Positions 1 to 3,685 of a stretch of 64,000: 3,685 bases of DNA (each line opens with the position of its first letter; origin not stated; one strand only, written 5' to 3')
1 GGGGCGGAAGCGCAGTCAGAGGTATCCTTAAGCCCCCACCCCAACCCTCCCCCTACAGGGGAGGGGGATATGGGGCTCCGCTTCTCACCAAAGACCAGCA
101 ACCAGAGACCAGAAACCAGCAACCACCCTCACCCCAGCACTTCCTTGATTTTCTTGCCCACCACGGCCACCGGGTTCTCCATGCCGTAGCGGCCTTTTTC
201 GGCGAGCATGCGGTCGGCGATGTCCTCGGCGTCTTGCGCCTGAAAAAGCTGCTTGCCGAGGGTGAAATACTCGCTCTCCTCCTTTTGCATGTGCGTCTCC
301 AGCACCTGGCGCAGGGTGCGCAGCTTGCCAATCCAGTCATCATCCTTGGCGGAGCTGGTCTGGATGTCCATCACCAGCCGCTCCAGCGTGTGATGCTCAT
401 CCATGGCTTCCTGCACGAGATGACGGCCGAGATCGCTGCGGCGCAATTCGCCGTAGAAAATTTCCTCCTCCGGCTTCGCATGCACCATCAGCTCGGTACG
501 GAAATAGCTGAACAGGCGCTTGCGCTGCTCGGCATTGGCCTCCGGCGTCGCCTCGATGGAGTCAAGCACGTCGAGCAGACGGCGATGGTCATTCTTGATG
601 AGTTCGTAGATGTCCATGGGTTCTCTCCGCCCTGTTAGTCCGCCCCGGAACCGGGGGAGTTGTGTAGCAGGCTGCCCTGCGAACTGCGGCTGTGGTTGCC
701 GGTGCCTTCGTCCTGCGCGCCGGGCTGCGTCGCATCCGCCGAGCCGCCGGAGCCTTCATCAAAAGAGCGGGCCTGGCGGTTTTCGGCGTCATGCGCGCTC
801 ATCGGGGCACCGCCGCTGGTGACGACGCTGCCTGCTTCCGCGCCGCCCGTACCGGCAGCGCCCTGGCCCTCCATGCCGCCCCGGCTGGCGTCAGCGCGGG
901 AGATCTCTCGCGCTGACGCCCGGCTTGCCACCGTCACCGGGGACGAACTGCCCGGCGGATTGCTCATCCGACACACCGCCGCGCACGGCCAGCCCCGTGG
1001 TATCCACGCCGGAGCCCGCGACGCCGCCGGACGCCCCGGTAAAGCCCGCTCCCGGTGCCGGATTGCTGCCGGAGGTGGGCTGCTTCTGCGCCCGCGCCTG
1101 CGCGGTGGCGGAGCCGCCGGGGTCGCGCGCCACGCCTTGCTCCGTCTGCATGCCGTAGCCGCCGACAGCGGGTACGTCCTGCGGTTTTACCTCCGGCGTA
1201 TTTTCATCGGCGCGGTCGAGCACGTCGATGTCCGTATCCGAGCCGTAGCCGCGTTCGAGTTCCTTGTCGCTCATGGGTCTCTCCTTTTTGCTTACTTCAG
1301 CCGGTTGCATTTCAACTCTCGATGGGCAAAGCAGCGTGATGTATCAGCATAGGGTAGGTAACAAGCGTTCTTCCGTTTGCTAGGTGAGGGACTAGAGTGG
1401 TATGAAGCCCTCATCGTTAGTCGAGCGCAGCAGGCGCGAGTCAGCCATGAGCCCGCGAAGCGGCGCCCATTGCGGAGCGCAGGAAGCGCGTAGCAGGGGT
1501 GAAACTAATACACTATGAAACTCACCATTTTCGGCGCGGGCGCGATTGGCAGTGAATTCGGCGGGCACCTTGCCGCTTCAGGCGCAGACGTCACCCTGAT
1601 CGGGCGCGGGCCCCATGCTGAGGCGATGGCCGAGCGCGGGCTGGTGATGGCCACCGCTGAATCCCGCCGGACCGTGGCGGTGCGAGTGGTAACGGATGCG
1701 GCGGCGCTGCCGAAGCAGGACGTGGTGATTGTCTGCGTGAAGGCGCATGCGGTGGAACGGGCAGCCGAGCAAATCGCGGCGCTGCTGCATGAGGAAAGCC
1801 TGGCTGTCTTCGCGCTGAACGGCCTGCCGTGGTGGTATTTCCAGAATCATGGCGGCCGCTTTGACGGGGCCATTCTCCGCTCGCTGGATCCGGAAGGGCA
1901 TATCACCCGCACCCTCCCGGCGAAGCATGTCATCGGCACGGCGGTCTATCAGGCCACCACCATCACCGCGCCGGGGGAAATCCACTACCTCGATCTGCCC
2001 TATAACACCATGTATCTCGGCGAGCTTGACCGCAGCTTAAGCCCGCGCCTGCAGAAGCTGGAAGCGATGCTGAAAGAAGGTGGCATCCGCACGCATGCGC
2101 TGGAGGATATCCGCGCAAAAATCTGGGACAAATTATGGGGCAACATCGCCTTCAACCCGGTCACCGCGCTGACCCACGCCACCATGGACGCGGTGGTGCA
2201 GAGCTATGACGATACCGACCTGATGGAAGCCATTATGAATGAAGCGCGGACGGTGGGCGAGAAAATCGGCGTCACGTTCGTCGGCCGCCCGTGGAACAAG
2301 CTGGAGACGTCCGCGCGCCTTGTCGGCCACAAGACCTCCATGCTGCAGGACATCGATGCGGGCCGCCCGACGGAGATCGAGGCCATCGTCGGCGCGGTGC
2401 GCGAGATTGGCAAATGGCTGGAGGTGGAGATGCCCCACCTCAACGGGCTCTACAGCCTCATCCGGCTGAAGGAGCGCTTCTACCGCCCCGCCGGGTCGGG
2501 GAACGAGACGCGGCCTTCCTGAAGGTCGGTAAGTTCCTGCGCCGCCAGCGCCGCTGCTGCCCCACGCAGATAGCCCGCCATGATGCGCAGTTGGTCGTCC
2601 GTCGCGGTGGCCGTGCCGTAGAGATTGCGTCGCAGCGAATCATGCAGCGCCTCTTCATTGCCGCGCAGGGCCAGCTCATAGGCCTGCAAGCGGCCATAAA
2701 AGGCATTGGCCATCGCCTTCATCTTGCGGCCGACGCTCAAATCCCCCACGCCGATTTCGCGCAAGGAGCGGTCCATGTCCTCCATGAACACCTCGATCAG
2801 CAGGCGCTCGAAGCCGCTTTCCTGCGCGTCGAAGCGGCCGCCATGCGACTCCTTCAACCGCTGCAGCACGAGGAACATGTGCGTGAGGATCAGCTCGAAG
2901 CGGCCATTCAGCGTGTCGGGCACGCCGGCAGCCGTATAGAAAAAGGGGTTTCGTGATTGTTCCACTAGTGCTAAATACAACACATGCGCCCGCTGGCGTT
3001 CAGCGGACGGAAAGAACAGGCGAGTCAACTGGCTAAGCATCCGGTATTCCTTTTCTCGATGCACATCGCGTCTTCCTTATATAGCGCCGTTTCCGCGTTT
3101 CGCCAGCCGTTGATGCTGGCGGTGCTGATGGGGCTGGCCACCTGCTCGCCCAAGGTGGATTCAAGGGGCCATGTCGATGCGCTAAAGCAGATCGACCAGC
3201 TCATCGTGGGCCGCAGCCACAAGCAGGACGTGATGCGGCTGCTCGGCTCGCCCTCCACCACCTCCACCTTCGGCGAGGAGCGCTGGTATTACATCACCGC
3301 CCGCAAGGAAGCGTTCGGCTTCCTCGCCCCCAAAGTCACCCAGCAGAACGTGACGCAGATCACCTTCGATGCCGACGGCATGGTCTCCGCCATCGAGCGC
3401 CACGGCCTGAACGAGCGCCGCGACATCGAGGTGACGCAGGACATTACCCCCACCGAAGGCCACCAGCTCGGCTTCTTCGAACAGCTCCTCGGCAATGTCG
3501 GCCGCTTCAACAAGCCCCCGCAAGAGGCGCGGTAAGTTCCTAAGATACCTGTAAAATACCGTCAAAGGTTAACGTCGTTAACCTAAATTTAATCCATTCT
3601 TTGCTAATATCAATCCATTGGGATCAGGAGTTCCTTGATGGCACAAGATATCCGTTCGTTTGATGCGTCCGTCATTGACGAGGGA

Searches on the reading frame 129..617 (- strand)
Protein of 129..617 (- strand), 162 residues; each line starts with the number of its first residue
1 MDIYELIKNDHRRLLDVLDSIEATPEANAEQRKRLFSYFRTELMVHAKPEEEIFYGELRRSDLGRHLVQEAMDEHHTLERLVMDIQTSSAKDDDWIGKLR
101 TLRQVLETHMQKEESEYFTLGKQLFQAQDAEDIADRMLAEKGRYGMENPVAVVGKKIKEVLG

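Call 8: search_protein_families(library=pfam, proteins=[window:129-617:-], max_evalue=0.001)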
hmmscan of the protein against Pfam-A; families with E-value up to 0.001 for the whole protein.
window:129-617:- (162 aa): 1 family
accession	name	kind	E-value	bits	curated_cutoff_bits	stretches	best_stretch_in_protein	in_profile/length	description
PF01814.28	Hemerythrin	-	9.2e-18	65.4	25.3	1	2-119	1-125/127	Hemerythrin HHE cation binding domain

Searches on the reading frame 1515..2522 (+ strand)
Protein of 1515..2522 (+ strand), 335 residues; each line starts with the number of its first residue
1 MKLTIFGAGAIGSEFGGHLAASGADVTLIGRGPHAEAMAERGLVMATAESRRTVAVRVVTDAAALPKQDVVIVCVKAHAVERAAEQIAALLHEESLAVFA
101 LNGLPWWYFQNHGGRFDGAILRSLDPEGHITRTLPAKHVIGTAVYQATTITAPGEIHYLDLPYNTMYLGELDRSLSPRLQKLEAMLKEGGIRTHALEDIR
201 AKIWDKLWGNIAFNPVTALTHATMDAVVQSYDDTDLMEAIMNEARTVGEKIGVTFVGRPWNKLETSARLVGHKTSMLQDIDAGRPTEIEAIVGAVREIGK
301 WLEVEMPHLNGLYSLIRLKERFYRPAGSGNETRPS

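Call 8: search_protein_families(library=pfam, proteins=[window:1515-2522:+], max_evalue=0.001)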
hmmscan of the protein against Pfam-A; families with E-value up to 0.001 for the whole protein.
window:1515-2522:+ (335 aa): 6 families
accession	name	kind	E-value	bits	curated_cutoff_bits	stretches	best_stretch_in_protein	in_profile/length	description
PF08546.17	ApbA_C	-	5.6e-30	104.7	22.7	1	198-320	1-125/125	Ketopantoate reductase PanE/ApbA C terminal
PF02558.23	ApbA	-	3.4e-26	92.1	22.2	1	4-172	2-149/150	Ketopantoate reductase PanE/ApbA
PF03807.23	F420_oxidored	-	1.2e-07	32.6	21.6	1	2-94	1-86/94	NADP oxidoreductase coenzyme F420-dependent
PF00070.33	Pyr_redox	-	3.2e-05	24.8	22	1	2-59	1-58/82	Pyridine nucleotide-disulphide oxidoreductase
PF01210.29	NAD_Gly3P_dh_N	-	0.00013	22.5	23.1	1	2-109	1-107/158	NAD-dependent glycerol-3-phosphate dehydrogenase N-terminus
PF07992.20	Pyr_redox_2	-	0.00088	19.2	26.1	0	2-62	144-204/291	Pyridine nucleotide-disulphide oxidoreductase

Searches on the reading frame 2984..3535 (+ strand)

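Call 8: search_protein_families(library=pfam, proteins=[window:2984-3535:+], max_evalue=0.001)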
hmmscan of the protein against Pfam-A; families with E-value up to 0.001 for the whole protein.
window:2984-3535:+ (183 aa): 1 family
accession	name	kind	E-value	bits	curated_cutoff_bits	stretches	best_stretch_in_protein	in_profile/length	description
PF04355.18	BamE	-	1.7e-14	53.8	23.2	1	68-137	7-70/71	Outer membrane protein assembly factor BamE domain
